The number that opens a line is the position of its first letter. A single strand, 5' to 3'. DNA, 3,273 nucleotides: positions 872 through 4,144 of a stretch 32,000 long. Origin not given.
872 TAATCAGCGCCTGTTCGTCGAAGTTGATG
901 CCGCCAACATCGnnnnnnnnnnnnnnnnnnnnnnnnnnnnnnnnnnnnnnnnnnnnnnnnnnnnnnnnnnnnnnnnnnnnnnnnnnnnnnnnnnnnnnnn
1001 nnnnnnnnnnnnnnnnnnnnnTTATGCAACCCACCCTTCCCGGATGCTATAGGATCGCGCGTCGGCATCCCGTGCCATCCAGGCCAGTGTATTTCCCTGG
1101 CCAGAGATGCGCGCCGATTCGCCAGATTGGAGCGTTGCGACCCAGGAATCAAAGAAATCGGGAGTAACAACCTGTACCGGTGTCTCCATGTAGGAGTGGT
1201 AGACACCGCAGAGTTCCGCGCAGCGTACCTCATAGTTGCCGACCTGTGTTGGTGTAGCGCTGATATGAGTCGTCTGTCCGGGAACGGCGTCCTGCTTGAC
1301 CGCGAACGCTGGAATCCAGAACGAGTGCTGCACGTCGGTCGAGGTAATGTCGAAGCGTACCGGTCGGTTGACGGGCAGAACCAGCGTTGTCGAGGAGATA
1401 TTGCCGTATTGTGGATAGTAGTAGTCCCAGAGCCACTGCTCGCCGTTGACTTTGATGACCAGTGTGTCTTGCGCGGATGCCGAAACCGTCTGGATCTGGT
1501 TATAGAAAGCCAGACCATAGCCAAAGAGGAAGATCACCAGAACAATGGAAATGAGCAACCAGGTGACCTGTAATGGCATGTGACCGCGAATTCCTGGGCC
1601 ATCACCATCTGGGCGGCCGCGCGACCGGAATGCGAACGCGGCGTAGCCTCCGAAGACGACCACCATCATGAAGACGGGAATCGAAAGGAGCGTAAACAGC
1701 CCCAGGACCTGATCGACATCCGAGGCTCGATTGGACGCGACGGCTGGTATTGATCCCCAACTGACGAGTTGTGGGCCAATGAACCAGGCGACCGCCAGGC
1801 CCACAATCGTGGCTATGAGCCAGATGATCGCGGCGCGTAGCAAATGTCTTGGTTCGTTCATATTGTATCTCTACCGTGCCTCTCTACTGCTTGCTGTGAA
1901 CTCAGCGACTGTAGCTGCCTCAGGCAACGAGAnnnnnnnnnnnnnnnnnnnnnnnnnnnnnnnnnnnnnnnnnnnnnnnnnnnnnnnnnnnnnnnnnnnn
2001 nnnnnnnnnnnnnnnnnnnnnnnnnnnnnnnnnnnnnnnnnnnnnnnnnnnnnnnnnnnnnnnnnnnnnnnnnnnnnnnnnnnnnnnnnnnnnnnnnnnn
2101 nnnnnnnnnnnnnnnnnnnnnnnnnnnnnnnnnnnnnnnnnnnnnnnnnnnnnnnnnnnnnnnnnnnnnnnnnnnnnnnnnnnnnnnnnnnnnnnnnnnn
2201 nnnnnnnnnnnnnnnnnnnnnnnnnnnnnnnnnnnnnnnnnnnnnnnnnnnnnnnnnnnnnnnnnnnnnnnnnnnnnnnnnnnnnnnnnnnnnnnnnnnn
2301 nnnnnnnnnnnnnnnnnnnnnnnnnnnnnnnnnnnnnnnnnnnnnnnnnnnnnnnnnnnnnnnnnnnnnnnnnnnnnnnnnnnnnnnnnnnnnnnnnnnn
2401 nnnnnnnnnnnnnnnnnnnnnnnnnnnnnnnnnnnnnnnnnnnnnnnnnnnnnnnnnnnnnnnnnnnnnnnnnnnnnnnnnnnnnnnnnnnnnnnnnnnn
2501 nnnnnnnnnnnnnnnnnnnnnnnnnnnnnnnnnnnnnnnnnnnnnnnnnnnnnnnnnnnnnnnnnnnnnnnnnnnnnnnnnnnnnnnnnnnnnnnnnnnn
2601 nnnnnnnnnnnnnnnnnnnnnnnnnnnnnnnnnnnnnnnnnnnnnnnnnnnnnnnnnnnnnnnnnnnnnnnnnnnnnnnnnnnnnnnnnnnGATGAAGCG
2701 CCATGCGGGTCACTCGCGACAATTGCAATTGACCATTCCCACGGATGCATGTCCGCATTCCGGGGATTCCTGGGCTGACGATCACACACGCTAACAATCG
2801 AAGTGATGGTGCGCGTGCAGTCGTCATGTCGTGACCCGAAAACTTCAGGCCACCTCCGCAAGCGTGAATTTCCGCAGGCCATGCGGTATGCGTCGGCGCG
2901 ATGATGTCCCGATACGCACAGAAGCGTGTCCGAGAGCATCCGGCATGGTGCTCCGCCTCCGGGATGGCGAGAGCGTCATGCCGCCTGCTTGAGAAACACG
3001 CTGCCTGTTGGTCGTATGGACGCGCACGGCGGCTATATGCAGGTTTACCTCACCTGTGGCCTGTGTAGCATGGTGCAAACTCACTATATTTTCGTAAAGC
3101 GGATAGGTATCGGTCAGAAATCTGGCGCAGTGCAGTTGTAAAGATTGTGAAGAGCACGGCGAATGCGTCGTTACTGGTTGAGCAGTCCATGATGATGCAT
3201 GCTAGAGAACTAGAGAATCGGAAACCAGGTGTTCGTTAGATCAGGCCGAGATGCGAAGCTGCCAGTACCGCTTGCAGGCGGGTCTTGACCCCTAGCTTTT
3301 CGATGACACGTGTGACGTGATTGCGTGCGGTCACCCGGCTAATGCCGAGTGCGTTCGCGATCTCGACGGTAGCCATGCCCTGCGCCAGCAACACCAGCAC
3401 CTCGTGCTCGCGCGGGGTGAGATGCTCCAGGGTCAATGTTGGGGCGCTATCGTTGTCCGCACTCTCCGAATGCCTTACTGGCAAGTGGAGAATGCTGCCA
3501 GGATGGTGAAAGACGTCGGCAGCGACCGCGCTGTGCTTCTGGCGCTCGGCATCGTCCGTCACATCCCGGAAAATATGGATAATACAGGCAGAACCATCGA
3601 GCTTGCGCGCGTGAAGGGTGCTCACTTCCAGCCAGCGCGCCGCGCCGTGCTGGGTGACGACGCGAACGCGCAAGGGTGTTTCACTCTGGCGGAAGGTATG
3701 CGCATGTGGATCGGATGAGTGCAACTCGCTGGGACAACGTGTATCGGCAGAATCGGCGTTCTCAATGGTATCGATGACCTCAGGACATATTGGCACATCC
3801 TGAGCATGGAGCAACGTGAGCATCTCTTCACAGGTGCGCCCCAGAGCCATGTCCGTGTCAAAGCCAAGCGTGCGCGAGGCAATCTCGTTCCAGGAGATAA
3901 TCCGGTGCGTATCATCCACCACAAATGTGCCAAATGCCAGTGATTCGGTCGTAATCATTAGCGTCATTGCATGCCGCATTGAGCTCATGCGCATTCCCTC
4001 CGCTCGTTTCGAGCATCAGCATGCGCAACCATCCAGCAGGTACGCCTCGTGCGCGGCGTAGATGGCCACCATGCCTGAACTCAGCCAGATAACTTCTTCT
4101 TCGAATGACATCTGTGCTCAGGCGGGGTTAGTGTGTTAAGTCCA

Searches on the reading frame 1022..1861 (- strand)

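Call 47: search_protein_families(library=pfam, proteins=[window:1022-1861:-], max_evalue=0.001)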
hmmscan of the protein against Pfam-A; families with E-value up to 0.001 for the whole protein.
window:1022-1861:- (279 aa): 2 families
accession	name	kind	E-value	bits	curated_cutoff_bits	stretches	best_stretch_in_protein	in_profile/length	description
PF00116.26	COX2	-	1.2e-22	80.5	22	1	159-231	47-119/120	Cytochrome C oxidase subunit II, periplasmic domain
PF13473.12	Cupredoxin_1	-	0.00012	22.5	27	1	128-215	17-93/104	Cupredoxin-like domain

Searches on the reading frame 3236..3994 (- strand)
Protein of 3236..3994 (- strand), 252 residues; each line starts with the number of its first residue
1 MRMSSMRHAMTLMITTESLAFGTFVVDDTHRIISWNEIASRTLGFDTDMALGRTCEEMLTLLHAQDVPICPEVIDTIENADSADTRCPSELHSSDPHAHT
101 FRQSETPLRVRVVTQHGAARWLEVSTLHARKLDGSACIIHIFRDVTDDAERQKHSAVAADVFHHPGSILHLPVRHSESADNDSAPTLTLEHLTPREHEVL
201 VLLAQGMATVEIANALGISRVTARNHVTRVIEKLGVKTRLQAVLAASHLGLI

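Call 47: search_protein_families(library=pfam, proteins=[window:3236-3994:-], max_evalue=0.001)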
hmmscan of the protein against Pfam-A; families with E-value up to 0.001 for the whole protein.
window:3236-3994:- (252 aa): 7 families
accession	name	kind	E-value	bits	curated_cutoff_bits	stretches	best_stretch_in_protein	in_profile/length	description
PF00196.25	GerE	-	4.1e-15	55.6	23.5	1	191-245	2-56/57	Bacterial regulatory proteins, luxR family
PF08448.16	PAS_4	-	9.7e-08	32.7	23.1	1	17-147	2-107/110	PAS fold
PF08281.18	Sigma70_r4_2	-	3.4e-07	30.2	25.7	1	188-234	7-54/54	Sigma-70, region 4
PF00989.32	PAS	-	1.2e-06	29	22.6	1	17-54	8-45/113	PAS fold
PF04545.22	Sigma70_r4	-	3.2e-06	27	24.1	1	189-234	2-48/50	Sigma-70, region 4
PF13426.13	PAS_9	-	2.8e-05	24.8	27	1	22-147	3-103/103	PAS domain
PF13384.12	HTH_23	-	0.00098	19.3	24.6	0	198-229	9-40/50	Homeodomain-like domain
